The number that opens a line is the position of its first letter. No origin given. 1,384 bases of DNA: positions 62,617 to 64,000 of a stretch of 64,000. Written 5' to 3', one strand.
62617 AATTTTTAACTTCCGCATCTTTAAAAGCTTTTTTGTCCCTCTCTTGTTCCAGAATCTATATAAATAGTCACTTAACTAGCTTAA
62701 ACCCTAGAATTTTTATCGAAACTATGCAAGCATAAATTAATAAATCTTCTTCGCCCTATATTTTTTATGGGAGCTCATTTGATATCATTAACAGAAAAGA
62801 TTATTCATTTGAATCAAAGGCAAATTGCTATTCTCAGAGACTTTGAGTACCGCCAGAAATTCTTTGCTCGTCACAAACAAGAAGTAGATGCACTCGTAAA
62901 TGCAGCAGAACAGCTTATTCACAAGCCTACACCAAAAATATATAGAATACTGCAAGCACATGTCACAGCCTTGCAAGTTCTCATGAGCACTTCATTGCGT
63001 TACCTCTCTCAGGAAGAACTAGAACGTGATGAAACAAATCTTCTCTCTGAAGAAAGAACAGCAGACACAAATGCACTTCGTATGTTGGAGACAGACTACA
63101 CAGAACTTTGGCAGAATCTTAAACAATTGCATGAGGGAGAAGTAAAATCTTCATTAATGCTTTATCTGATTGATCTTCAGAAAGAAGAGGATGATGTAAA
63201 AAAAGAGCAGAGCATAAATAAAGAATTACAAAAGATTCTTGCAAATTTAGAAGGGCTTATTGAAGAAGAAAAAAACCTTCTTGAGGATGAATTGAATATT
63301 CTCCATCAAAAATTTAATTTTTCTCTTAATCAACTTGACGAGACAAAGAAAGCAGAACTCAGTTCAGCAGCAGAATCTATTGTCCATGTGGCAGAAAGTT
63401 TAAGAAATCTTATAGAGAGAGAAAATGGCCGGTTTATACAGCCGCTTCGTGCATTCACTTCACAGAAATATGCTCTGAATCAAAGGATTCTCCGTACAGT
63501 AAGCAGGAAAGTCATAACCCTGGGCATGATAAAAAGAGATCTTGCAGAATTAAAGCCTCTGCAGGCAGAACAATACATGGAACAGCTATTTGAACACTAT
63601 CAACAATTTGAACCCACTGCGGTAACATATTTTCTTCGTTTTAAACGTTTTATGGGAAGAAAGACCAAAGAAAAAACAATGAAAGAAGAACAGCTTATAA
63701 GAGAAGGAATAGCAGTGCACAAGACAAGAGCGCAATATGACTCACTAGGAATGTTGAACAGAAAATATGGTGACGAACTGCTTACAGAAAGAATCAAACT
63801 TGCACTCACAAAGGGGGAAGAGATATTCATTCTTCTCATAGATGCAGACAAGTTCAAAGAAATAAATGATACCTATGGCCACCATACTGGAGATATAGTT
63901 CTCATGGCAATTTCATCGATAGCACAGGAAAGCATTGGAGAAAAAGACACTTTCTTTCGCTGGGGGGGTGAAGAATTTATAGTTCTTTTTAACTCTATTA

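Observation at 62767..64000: A GGDEF diguanylate cyclase gene in an archaeal genome, missed by the ORF track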

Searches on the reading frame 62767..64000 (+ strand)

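Call 4: search_protein_families(library=pfam, proteins=[window:62767-64000:+], max_evalue=1)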
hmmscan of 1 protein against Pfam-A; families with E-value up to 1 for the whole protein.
window:62767-64000:+ (411 aa): 3 families
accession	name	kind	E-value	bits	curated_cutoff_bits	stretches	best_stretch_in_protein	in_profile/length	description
PF00990.26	GGDEF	-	3.2e-24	86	23.8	1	323-409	2-89/161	Diguanylate cyclase, GGDEF domain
PF18461.7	Atypical_Card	-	0.46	11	28.6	0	170-225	19-74/95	Atypical caspase recruitment domain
PF19225.6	Spo16_N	-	0.78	10.2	27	0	125-191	6-68/118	Spo16 protein, N-terminal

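Call 5: search_protein_families(library=ncbifam, proteins=[window:62767-64000:+], max_evalue=1)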
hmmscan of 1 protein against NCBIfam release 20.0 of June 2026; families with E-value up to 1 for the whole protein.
window:62767-64000:+ (411 aa): 19 families
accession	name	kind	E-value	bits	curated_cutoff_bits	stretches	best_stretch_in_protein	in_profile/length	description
NF038266.1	diguan_SiaD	equivalog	1.1e-23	83.9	290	1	319-409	91-182/252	biofilm regulation diguanylate cyclase SiaD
TIGR00254.1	GGDEF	domain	1.7e-23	83.1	37.4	1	321-408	4-92/168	diguanylate cyclase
NF007380.0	PRK09894.1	equivalog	1.3e-21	77.2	256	1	309-409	116-215/296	diguanylate cyclase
NF007423.1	PRK09966.1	equivalog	2.2e-21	76.2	325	1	319-410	236-328/390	diguanylate cyclase DgcN/YfiN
NF007135.0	PRK09581.1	equivalog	3e-21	75.8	474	1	308-409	278-380/457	PleD family two-component system response regulator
NF051473.1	DigCycDgcsShew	equivalog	1e-19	71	400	1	320-408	133-222/291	diguanylate cyclase DgcS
NF041606.1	dguan_cyc_DgcA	equivalog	4.8e-18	65.2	370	1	336-409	193-266/340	diguanylate cyclase DgcA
NF040885.1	diguan_DgcJ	equivalog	6.7e-16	58.1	500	1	327-407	346-427/493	diguanylate cyclase DgcJ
NF047654.1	DiguCycDgcRLepto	equivalog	1.2e-15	57.2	500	1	325-409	136-221/295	diguanylate cyclase DgcR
NF047872.1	GGDEF_GdpS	equivalog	9e-15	54.7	400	1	325-409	190-275/355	GGDEF domain-containing protein GdpS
NF007474.0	PRK10060.1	equivalog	4.5e-14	51.6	782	1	322-409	237-323/663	cyclic di-GMP phosphodiesterase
NF045675.1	PhdiestaseDibA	equivalog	1.6e-13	49.9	980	1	321-409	202-291/623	phosphodiesterase DibA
NF007599.0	PRK10245.1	equivalog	1.2e-12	47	402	1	327-408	216-297/371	diguanylate cyclase AdrA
NF053781.1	cdiGMPphdstlr2612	equivalog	4.8e-12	44.4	1600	1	319-409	837-929/1268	Tlr1612 family c-di-GMP phosphodiesterase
NF007298.0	PRK09776.1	equivalog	5.9e-12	44.3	1135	1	322-408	684-771/1111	diguanylate cyclase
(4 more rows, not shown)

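Call 7: find_homologous_proteins(query=window:62767-64000:+)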
Query window:62767-64000:+ (411 aa): 722 proteins with E <= 0.001 among 6299 candidates; the best 120 are listed.
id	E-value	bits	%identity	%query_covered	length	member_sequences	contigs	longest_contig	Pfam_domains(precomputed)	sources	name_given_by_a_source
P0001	2.5e-258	874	100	100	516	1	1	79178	PF00990.27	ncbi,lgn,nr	ncbi:diguanylate cyclase [Candidatus Woesearchaeota archaeon]|nr:diguanylate cyclase [Candidatus Woe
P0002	1.2e-221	754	86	100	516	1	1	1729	PF00990.27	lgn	-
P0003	7.1e-79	284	40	100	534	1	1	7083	PF00990.27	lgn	-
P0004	2.3e-14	72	54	22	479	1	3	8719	PF02743.25,PF00990.27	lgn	-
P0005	6.7e-14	70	48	19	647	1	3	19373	PF13426.14,PF00990.27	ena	-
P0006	8.3e-14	70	46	20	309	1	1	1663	PF00990.27,PF00072.31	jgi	jgi:diguanylate cyclase (GGDEF)-like protein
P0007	3.1e-13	68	38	32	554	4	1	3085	PF13426.14,PF08448.17,PF16927.12,PF00989.32,PF00990.27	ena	-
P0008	4.1e-13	68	46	22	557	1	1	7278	PF00672.31,PF02743.25,PF00990.27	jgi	-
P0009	4.2e-13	67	44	20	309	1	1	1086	PF00990.27,PF00072.31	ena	-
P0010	4.7e-13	67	44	22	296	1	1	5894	PF00990.27,PF00072.31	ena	-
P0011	5.0e-13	67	44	25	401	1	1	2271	PF00990.27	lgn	-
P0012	5.9e-13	67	31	42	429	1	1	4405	PF00990.27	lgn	-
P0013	2.3e-12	65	43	22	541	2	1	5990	PF13185.13,PF00990.27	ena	-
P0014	3.0e-12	65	41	22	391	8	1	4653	PF13185.13,PF00990.27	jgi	jgi:diguanylate cyclase (GGDEF)-like protein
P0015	3.1e-12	65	42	22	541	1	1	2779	PF13185.13,PF00990.27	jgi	-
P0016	3.1e-12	65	42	22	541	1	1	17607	PF13185.13,PF00990.27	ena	-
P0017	3.2e-12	65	42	22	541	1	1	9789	PF13185.13,PF00990.27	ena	-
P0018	4.7e-12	64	46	21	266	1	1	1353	PF00990.27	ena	-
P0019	5.8e-12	64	48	23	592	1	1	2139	PF13185.13,PF00990.27,PF00072.31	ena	-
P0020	6.0e-12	64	47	19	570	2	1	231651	PF07695.18,PF00990.27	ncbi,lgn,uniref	ncbi:diguanylate cyclase [Clostridium neuense]|uniref:Diguanylate cyclase n=1 Tax=Clostridium neuens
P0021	7.9e-12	63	46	20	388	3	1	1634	PF00990.27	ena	-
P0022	1.1e-11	63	46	20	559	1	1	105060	PF10602.16,PF13176.13,PF13428.13,PF00990.27,PF13374.13,PF14559.13,PF17874.8,PF00515.35,PF13424.13,PF28559.1,PF14938.13,PF13181.13,PF07719.24,PF13174.13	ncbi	-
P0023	1.1e-11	63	47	19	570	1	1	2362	PF07695.18,PF00990.27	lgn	-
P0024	1.2e-11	63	45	19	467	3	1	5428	PF13185.13,PF01590.33,PF00990.27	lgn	-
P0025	1.3e-11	62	48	19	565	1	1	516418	PF07696.18,PF07695.18,PF00990.27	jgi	jgi:diguanylate cyclase (GGDEF)-like protein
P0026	1.6e-11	62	44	22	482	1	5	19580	PF02743.25,PF00990.27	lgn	-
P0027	1.7e-11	62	46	21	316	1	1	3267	PF00990.27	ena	-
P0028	2.4e-11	62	48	23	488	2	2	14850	PF00990.27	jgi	-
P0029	2.5e-11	62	42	21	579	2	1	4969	PF00672.31,PF02743.25,PF00990.27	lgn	-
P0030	3.5e-11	61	38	29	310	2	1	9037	PF00990.27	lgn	-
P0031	4.0e-11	61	43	20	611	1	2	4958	PF08447.19,PF13426.14,PF02743.25,PF00989.32,PF21623.4,PF00990.27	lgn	-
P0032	4.4e-11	61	43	20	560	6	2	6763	PF05227.20,PF12729.14,PF00990.27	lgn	-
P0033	4.4e-11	61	60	13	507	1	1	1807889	PF00990.27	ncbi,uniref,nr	ncbi:GGDEF domain-containing protein [Nitrosophilus alvini]|uniref:GGDEF domain-containing protein n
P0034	4.4e-11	61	31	59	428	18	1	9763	PF13426.14,PF13188.14,PF08448.17,PF00989.32,PF00990.27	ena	-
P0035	4.4e-11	61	47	21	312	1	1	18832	PF00990.27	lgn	-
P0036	4.8e-11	61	46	19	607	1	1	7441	PF08447.19,PF13426.14,PF13185.13,PF01590.33,PF08448.17,PF00989.32,PF00990.27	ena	-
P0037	5.2e-11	61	45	23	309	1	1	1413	PF00990.27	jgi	jgi:diguanylate cyclase (GGDEF)-like protein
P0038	5.8e-11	60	43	20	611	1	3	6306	PF08447.19,PF13426.14,PF02743.25,PF08448.17,PF00989.32,PF21623.4,PF00990.27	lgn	-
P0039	5.9e-11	60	42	19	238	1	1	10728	PF00990.27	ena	-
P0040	6.0e-11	60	46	19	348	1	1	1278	PF00990.27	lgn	-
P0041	6.3e-11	60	40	20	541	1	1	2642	PF08668.19,PF00990.27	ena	-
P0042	6.6e-11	60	41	20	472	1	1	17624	PF13426.14,PF13185.13,PF01590.33,PF00989.32,PF00990.27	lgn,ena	-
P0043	6.9e-11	60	45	19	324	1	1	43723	PF00990.27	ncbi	-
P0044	7.3e-11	60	38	26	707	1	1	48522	PF00497.26,PF00990.27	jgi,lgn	jgi:polar amino acid transport system substrate-binding protein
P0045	7.8e-11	60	44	20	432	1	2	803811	PF13185.13,PF01590.33,PF00990.27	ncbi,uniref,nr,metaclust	ncbi:regulatory protein (GGDEF domain) [Legionella santicrucis]|uniref:diguanylate cyclase n=1 Tax=L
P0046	7.8e-11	60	42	25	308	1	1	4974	PF00990.27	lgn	-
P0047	8.3e-11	60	48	15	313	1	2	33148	PF00990.27,PF00072.31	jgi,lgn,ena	-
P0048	8.5e-11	60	45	19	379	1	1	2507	PF00990.27,PF13675.12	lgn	-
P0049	8.6e-11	60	42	22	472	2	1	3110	PF13596.13,PF13426.14,PF13188.14,PF12860.14,PF08448.17,PF00989.32,PF00990.27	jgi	-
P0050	1.0e-10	60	43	20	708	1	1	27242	PF00497.26,PF00990.27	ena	-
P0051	1.0e-10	60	41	21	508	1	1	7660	PF13426.14,PF13188.14,PF24820.2,PF08448.17,PF00989.32,PF00990.27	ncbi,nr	ncbi:MAG: sensor domain-containing diguanylate cyclase [Aquificota bacterium]|nr:sensor domain-conta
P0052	1.0e-10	60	37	27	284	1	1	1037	PF00990.27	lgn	-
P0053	1.1e-10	60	34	39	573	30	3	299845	PF00990.27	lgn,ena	-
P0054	1.3e-10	59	43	21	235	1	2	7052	PF24898.3,PF00990.27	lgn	-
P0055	1.3e-10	59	43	20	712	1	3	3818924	PF13185.13,PF05227.20,PF01590.33,PF08448.17,PF13492.13,PF00990.27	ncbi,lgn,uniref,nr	ncbi:regulatory protein (GGDEF domain) [Legionella gratiana]|uniref:diguanylate cyclase n=1 Tax=Legi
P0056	1.6e-10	59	44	20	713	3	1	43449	PF13185.13,PF05227.20,PF01590.33,PF08448.17,PF13492.13,PF00990.27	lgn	-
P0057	1.7e-10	59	39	22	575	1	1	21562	PF13426.14,PF13188.14,PF00990.27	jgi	jgi:diguanylate cyclase (GGDEF)-like protein/PAS domain S-box-containing protein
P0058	1.9e-10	59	45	21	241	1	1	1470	PF00990.27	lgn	-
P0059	2.0e-10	59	48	21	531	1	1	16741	PF13426.14,PF08448.17,PF00989.32,PF00990.27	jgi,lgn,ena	-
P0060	2.0e-10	59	46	20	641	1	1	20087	PF01814.29,PF00497.26,PF00990.27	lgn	-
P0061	2.0e-10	59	48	20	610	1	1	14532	PF08447.19,PF13426.14,PF13185.13,PF01590.33,PF08448.17,PF13492.13,PF00989.32,PF00990.27,PF00072.31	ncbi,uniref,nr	ncbi:diguanylate cyclase [Cyanothece sp. BG0011]|uniref:diguanylate cyclase n=1 Tax=Cyanothece sp. B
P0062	2.0e-10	59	43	20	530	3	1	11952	PF00497.26,PF00990.27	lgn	-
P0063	2.1e-10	59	47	15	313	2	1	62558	PF00990.27,PF00072.31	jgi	-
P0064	2.1e-10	59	43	21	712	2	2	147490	PF13185.13,PF01590.33,PF13492.13,PF00990.27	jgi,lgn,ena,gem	-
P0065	2.2e-10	58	46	20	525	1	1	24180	PF09084.17,PF00990.27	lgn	-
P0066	2.3e-10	58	41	21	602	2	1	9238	PF00990.27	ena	-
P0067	2.5e-10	58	41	23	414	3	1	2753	PF00990.27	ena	-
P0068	2.6e-10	58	37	33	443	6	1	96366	PF00497.26,PF22335.2,PF00990.27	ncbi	ncbi:MAG: diguanylate cyclase [Nautiliaceae bacterium]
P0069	2.7e-10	58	39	21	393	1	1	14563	PF00990.27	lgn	-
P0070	2.9e-10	58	32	38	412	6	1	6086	PF00990.27,PF00072.31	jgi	jgi:two-component system, cell cycle response regulator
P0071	2.9e-10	58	37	20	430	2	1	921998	PF00990.27,PF00072.31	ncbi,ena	-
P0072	3.3e-10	58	46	20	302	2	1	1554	PF00990.27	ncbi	-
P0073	3.5e-10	58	44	19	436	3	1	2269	PF00672.31,PF00990.27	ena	-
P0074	3.5e-10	58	42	27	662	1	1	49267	PF00672.31,PF13426.14,PF13188.14,PF12729.14,PF00989.32,PF00990.27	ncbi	-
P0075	4.0e-10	58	40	19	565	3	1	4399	PF07696.18,PF07695.18,PF00990.27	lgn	-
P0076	4.0e-10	58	40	20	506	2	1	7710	PF22335.2,PF00990.27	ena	-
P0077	4.1e-10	58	44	19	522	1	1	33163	PF00497.26,PF00990.27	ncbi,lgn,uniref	ncbi:diguanylate cyclase [Aerosakkonemataceae cyanobacterium BLCC-F154]|uniref:Diguanylate cyclase n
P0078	4.1e-10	58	44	21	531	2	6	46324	PF13426.14,PF17747.8,PF08448.17,PF00989.32,PF00990.27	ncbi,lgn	-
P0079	4.1e-10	58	53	13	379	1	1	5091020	PF00990.27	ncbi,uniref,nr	ncbi:GGDEF domain-containing protein [Paenibacillus sp. YYML68]|uniref:GGDEF domain-containing prote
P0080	4.3e-10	58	45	21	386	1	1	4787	PF00990.27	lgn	-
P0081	4.6e-10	57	45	19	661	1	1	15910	PF00497.26,PF00990.27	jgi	jgi:diguanylate cyclase (GGDEF)-like protein/hemerythrin-like metal-binding protein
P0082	4.6e-10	57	43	22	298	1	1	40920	PF13426.14,PF00990.27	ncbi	-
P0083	4.7e-10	57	42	20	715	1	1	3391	PF13185.13,PF05227.20,PF01590.33,PF13492.13,PF00990.27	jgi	jgi:diguanylate cyclase (GGDEF)-like protein/PAS domain S-box-containing protein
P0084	5.0e-10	57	45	22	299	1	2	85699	PF00990.27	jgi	-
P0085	5.0e-10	57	42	23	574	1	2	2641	PF13426.14,PF13188.14,PF00990.27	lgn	-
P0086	5.1e-10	57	43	19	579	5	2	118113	PF13185.13,PF01590.33,PF13492.13,PF00990.27,PF11849.15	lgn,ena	-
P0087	5.3e-10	57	44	22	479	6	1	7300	PF02743.25,PF00990.27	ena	-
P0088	5.5e-10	57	40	19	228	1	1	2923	PF00990.27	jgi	jgi:diguanylate cyclase (GGDEF)-like protein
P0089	5.5e-10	57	43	19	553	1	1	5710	PF00990.27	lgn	-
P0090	5.6e-10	57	44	22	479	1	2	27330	PF02743.25,PF00990.27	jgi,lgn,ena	-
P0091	5.7e-10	57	41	21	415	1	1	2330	PF00990.27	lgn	-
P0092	5.8e-10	57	47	18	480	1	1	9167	PF02743.25,PF00990.27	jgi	jgi:diguanylate cyclase (GGDEF)-like protein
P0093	5.8e-10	57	41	22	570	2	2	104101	PF08447.19,PF13426.14,PF13188.14,PF00989.32,PF00990.27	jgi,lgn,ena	-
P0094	5.9e-10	57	41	23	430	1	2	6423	PF13426.14,PF08448.17,PF00989.32,PF00990.27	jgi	jgi:diguanylate cyclase (GGDEF)-like protein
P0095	6.0e-10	57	46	23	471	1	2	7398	PF00990.27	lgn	-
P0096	6.1e-10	57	44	21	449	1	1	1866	PF00990.27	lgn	-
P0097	6.2e-10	57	41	20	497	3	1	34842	PF14827.13,PF00990.27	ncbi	-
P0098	6.2e-10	57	42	19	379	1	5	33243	PF00990.27,PF13675.12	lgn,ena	-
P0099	6.8e-10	57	60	13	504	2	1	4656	PF14827.13,PF00990.27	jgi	jgi:diguanylate cyclase (GGDEF)-like protein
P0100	7.4e-10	57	46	22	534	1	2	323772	PF05228.20,PF00990.27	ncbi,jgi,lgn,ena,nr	ncbi:MAG: hypothetical protein CVV02_02455 [Firmicutes bacterium HGW-Firmicutes-7]|nr:MAG: hypotheti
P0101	7.5e-10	57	48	19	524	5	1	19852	PF09084.17,PF24898.3,PF00990.27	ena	-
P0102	7.7e-10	57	40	20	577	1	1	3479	PF08447.19,PF13185.13,PF01590.33,PF00989.32,PF00990.27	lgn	-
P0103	7.7e-10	57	41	22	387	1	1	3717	PF00990.27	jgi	jgi:diguanylate cyclase (GGDEF)-like protein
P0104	8.0e-10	57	36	28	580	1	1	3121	PF13426.14,PF00990.27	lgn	-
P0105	8.3e-10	57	42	22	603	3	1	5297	PF13426.14,PF00497.26,PF00989.32,PF00990.27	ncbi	-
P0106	8.3e-10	57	41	20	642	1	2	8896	PF13426.14,PF08448.17,PF00989.32,PF00990.27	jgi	-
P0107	8.8e-10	57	42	22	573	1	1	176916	PF08447.19,PF13426.14,PF13188.14,PF00990.27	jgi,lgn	jgi:diguanylate cyclase (GGDEF)-like protein/PAS domain S-box-containing protein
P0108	8.8e-10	57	44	21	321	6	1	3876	PF13426.14,PF13188.14,PF08448.17,PF00989.32,PF00990.27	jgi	-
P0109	9.9e-10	56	44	21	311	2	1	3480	PF00990.27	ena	-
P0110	1.0e-9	56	57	13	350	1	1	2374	PF24898.3,PF00990.27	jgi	jgi:diguanylate cyclase (GGDEF)-like protein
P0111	1.1e-9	56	35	27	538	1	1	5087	PF08668.19,PF00990.27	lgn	-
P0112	1.1e-9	56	43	19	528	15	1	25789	PF00497.26,PF00990.27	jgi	-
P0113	1.1e-9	56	42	20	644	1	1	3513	PF08447.19,PF00990.27,PF25487.2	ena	-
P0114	1.2e-9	56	39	25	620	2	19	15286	PF13426.14,PF13188.14,PF22335.2,PF00989.32,PF00990.27,PF13675.12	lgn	-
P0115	1.2e-9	56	38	27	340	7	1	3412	PF00990.27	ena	-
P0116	1.2e-9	56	43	21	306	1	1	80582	PF00990.27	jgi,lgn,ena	jgi:diguanylate cyclase (GGDEF)-like protein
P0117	1.2e-9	56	38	20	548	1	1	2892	PF13185.13,PF05227.20,PF01590.33,PF13492.13,PF00990.27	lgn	-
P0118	1.2e-9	56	39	25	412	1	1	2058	PF08447.19,PF13426.14,PF13188.14,PF00989.32,PF00990.27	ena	-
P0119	1.3e-9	56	41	22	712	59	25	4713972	PF00563.26,PF00990.27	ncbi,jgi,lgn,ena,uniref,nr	ncbi:EAL domain-containing protein [Erwinia sp. V90_4]|jgi:diguanylate cyclase (GGDEF)-like protein|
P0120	1.3e-9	56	45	21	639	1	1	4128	PF08447.19,PF13487.13,PF01966.29,PF00990.27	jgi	jgi:diguanylate cyclase (GGDEF)-like protein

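Call 8: find_related_loci(query=window:62767-64000:+, collection=genome_contigs, flank=10000)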
Query window:62767-64000:+ (411 aa) in genome_contigs; peptide patterns used: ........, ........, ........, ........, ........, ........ (x = any residue, [..] = any of these).
600 stretches matched a pattern (row limit reached: there are more); 576 encode a relative of the query (tblastn E <= 1e-3); the best 80 are kept; 80 distinct loci.
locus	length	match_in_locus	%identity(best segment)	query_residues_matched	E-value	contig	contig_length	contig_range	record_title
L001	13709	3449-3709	47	321-406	2e-16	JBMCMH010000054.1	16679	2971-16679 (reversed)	MAG: Alkalispirochaeta sp. isolate D1M04_12 NODE_1408_length_16679_cov_10.182447, whole genome shotgun sequence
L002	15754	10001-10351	36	284-411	2e-16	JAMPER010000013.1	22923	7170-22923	MAG: Alistipes senegalensis isolate NALB_7823_7 Scaffold_#13__SCF_013___22923_bp, whole genome shotgun sequence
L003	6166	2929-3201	43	321-410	2e-16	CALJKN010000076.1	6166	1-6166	MAG TPA_asm: uncultured Helicobacteraceae bacterium isolate SRR6231178_bin.58_CONCOCT_v1.1_MAG genome assembly, contig:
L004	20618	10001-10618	29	183-411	3e-16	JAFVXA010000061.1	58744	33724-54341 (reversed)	MAG: Oscillospiraceae bacterium isolate RGIG5472 Sheep_Colon-5__c932369, whole genome shotgun sequence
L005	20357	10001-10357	37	290-408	5e-16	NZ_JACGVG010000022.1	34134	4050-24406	Colwellia sp. MB02u-6 NODE_898636_length_34134_cov_23.2, whole genome shotgun sequence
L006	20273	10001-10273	44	322-411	1e-15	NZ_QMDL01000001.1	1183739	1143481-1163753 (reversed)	Marinobacter litoralis strain Sw-45 contig1, whole genome shotgun sequence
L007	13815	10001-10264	45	321-407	9e-16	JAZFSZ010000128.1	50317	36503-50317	MAG: Acidiferrobacterales bacterium isolate BS2bin.21 BS2bin.21_128, whole genome shotgun sequence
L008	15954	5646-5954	37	303-408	1e-15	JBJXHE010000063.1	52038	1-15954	MAG: Planctomycetota bacterium isolate F1F2.bin.117 k127_9423738, whole genome shotgun sequence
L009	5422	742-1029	39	317-411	1e-15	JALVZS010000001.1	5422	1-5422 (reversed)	MAG: bacterium isolate T10_metabat1_scaf2bin.053 T10_NODE_10178_length_5422_cov_4.513692, whole genome shotgun sequence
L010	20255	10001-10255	48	321-406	2e-15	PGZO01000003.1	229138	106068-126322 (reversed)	MAG: Firmicutes bacterium HGW-Firmicutes-7 bjp_ig2157_scaffold_18, whole genome shotgun sequence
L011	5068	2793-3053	45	322-407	1e-15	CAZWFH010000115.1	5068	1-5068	MAG TPA_asm: uncultured Atribacterota bacterium isolate binchicken_co228_37 genome assembly, contig: NODE_27887_length_5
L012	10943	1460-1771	40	304-407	1e-15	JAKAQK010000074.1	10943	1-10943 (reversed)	MAG: bacterium isolate YF2.bin53 NODE_6377_length_10943_cov_2.764423, whole genome shotgun sequence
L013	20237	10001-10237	43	329-407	2e-15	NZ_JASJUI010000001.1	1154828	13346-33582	Citrobacter sp. ANG330 ANG330_contig_1, whole genome shotgun sequence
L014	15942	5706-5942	42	329-407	3e-15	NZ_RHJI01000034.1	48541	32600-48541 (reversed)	Escherichia sp. E1V33 1V33_34_consensus, whole genome shotgun sequence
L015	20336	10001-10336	38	301-411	3e-15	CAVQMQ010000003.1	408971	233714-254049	MAG: uncultured Acidobacteriaceae bacterium isolate MFD00082.bin.1.40 genome assembly, contig: contig_11036, whole genom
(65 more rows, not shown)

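Call 10: find_encoding_contigs(protein=P0001, flank=10000)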
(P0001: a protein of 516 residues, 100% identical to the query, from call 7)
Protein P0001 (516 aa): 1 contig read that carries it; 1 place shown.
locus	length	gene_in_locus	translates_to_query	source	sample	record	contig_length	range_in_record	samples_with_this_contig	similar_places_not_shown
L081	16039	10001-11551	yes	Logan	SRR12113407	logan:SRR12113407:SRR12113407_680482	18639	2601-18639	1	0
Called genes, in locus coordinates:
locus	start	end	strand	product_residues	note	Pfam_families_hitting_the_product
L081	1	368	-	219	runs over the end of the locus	-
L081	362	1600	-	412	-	PF13506:Glyco_transf_21, PF03142:Chitin_synth_2 (faint), PF13641:Glyco_tranf_2_3, PF00535:Glycos_transf_2, PF10111:Glyco_tranf_2_2, PF01644:Chitin_synth_1 (faint), PF13632:Glyco_trans_2_3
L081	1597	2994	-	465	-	-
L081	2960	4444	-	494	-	-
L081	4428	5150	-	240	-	PF04079:SMC_ScpB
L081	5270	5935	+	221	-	-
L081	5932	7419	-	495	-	PF03463:eRF1_1, PF03464:eRF1_2 (weak), PF18854:baeRF_family10 (faint), PF01079:Hint (weak), PF07591:PT-HINT (weak), PF14890:Intein_splicing (weak), PF03464:eRF1_2, PF03465:eRF1_3, +1 more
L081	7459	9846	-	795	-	PF00133:tRNA-synt_1, PF01406:tRNA-synt_1e (faint), PF09334:tRNA-synt_1g, PF08264:Anticodon_1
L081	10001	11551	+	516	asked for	PF00990:GGDEF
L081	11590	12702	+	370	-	PF00579:tRNA-synt_1b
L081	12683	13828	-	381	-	PF14528:LAGLIDADG_3 (faint)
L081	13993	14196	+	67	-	PF02697:VAPB_antitox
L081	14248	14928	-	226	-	PF00149:Metallophos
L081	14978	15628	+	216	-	-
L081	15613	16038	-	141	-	?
